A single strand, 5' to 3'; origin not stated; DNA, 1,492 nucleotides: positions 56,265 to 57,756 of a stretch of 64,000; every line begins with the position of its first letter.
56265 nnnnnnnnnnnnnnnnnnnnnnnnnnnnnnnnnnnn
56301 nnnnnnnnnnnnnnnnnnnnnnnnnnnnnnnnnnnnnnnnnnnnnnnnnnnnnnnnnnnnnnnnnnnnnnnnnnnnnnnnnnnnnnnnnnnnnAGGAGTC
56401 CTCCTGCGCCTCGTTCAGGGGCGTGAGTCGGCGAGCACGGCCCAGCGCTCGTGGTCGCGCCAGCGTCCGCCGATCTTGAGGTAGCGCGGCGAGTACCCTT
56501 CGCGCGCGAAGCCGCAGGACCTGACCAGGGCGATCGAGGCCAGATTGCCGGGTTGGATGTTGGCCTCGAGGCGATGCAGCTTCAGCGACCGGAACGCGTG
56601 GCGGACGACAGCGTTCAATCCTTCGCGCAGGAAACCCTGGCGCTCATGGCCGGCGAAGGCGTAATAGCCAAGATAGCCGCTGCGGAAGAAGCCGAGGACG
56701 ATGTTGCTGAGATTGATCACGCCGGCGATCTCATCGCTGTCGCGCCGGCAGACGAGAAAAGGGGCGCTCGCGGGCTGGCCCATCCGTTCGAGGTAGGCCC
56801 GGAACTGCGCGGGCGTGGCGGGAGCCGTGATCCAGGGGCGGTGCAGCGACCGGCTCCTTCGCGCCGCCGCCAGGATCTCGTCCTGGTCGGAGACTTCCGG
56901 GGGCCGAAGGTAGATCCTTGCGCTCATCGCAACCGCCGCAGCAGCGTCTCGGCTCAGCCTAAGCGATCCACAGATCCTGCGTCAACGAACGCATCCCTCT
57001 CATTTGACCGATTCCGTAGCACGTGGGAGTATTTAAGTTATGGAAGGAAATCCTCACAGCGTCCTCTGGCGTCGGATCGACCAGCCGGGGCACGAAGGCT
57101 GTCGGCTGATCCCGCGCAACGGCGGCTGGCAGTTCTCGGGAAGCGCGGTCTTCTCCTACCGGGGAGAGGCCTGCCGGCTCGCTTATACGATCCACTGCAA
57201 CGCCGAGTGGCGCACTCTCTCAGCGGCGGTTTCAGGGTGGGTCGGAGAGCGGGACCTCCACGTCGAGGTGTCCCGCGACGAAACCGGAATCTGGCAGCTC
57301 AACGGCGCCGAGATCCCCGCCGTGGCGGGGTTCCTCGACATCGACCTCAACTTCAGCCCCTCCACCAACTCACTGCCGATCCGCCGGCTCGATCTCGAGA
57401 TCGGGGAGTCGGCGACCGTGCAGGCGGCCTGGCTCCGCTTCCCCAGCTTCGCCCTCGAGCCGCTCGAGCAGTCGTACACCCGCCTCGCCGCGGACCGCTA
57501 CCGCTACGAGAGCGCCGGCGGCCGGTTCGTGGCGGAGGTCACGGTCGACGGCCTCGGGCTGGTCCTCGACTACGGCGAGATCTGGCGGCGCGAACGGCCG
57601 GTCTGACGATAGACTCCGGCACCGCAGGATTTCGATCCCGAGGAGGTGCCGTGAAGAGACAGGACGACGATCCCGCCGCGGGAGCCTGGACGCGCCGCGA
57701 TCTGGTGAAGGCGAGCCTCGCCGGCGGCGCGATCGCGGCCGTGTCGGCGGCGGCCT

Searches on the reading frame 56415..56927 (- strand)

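Call 32: search_protein_families(library=pfam, proteins=[window:56415-56927:-], max_evalue=0.001)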
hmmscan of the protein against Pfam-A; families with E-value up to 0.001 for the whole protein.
window:56415-56927:- (170 aa): 3 families
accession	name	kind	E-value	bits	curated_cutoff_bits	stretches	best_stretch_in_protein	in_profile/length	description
PF13302.13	Acetyltransf_3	-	8.7e-22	78.7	25.4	1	4-140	1-137/138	Acetyltransferase (GNAT) domain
PF13420.13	Acetyltransf_4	-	2.6e-09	37.7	24.3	1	38-159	33-153/155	Acetyltransferase (GNAT) domain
PF00583.31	Acetyltransf_1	-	1.2e-08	35.7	20.7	1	32-140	11-116/116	Acetyltransferase (GNAT) family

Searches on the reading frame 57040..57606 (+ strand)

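Call 32: search_protein_families(library=pfam, proteins=[window:57040-57606:+], max_evalue=0.001)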
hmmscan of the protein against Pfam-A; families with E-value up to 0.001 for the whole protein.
window:57040-57606:+ (188 aa): 1 family
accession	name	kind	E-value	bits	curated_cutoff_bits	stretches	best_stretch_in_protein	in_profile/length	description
PF06475.18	Glycolipid_bind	-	1.3e-50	172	25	1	8-184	2-180/180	Putative glycolipid-binding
